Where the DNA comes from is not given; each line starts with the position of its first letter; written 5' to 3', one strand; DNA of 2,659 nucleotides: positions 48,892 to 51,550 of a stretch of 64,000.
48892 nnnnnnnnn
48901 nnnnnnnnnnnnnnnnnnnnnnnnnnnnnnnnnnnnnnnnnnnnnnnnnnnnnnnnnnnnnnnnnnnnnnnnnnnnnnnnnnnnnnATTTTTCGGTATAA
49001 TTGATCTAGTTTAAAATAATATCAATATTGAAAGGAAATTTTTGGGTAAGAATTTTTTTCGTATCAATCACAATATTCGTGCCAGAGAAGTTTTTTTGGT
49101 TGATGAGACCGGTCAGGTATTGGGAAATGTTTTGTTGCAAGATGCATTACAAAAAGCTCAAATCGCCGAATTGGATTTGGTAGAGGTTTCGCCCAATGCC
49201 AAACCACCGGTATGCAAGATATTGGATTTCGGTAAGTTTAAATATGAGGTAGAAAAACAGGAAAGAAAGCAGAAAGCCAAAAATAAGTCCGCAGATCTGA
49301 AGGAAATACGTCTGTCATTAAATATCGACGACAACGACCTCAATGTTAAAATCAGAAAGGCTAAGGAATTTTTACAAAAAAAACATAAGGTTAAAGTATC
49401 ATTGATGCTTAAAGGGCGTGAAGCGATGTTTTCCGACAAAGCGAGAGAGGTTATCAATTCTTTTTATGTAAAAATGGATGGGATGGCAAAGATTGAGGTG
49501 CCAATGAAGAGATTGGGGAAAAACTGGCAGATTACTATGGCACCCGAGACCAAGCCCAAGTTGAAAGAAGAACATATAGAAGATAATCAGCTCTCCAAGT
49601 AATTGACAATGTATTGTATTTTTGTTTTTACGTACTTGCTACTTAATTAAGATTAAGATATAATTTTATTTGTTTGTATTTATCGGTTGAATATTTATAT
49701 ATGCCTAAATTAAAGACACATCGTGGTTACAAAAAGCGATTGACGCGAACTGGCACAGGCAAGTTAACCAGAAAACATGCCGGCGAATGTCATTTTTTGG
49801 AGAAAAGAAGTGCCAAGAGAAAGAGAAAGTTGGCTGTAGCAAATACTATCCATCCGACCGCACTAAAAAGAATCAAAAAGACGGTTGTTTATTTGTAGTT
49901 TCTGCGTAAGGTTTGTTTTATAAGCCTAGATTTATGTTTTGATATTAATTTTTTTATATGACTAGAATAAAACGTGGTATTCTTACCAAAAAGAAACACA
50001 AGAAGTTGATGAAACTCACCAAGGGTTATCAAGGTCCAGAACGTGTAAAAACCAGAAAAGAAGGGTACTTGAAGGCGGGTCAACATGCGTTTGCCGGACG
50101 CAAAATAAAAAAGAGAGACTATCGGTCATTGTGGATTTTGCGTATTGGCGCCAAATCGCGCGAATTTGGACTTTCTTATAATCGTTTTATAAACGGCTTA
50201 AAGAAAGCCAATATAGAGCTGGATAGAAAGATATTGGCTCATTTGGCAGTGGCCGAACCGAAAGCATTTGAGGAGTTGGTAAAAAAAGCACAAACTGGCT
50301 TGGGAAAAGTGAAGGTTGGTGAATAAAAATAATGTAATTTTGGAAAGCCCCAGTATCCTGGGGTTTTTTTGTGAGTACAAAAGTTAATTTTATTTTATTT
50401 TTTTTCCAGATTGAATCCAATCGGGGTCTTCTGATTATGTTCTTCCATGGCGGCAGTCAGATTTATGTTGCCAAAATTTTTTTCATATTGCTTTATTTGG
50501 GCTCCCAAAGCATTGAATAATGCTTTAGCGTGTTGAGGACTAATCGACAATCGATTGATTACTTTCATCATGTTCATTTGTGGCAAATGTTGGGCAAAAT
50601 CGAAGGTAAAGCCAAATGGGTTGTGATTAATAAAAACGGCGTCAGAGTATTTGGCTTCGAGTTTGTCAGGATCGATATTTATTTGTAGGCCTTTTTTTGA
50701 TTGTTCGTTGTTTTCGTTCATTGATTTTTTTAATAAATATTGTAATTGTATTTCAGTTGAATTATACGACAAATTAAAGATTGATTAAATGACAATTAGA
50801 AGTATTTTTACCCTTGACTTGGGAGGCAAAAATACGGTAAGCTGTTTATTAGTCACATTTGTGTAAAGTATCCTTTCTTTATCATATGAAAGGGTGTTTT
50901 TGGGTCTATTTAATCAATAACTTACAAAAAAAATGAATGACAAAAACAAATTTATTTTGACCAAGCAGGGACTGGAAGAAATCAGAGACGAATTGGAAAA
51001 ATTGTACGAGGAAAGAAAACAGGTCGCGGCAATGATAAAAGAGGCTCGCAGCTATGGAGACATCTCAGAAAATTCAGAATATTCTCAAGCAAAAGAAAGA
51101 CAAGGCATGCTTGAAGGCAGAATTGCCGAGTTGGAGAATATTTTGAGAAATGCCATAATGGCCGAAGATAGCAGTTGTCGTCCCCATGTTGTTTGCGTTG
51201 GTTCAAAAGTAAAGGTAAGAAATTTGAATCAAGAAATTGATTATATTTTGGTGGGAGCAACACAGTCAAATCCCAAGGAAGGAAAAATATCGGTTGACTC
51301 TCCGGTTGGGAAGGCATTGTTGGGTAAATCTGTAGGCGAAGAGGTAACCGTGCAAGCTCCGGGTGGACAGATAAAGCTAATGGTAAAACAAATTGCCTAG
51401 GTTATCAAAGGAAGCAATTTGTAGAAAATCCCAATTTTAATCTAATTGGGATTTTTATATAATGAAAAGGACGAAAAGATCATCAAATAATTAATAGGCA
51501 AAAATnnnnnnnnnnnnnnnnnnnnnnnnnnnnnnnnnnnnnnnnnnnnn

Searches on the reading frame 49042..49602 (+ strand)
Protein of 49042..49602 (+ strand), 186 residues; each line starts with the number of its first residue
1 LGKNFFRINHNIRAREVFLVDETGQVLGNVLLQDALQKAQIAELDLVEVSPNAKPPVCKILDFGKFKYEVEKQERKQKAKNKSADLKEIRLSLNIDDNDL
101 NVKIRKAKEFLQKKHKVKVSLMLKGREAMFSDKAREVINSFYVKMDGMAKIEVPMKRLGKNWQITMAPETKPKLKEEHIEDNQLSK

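Call 60: search_protein_families(library=pfam, proteins=[window:49042-49602:+], max_evalue=0.00001)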
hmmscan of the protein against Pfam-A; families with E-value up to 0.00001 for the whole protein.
window:49042-49602:+ (186 aa): 2 families
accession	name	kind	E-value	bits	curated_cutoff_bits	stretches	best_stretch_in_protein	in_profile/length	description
PF05198.21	IF3_N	-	2.6e-28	98.4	26.9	1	8-77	1-70/70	Translation initiation factor IF-3, N-terminal domain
PF00707.27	IF3_C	-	2.3e-24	85.6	34.8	1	85-168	2-85/86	Translation initiation factor IF-3, C-terminal domain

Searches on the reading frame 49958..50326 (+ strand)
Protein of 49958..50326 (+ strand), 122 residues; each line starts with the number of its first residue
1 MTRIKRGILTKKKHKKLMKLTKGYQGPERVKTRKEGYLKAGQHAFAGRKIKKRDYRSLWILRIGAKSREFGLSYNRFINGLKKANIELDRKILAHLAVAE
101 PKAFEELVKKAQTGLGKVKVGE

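Call 60: search_protein_families(library=pfam, proteins=[window:49958-50326:+], max_evalue=0.00001)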
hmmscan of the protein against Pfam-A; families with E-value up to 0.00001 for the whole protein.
window:49958-50326:+ (122 aa): 1 family
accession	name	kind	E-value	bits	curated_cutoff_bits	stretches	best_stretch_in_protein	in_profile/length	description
PF00453.23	Ribosomal_L20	-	1.3e-34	119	30.8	1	3-107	1-107/107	Ribosomal protein L20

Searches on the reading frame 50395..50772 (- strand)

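Call 60: search_protein_families(library=pfam, proteins=[window:50395-50772:-], max_evalue=0.00001)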
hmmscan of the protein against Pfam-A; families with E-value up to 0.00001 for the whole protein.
window:50395-50772:- (125 aa): 1 family
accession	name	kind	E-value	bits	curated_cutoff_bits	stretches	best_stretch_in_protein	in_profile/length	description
PF11950.13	DUF3467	-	3.9e-18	65.7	25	1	19-104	5-91/92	Protein of unknown function (DUF3467)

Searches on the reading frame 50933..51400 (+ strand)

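Call 60: search_protein_families(library=pfam, proteins=[window:50933-51400:+], max_evalue=0.00001)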
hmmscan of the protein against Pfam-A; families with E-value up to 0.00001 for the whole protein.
window:50933-51400:+ (155 aa): 2 families
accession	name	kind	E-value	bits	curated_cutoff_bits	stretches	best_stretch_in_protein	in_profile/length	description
PF03449.20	GreA_GreB_N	-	1.6e-24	86.3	24.5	1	8-74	2-69/71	Transcription elongation factor, N-terminal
PF01272.25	GreA_GreB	-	5.2e-22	78.1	26.9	1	86-154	5-75/77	Transcription elongation factor, GreA/GreB, C-term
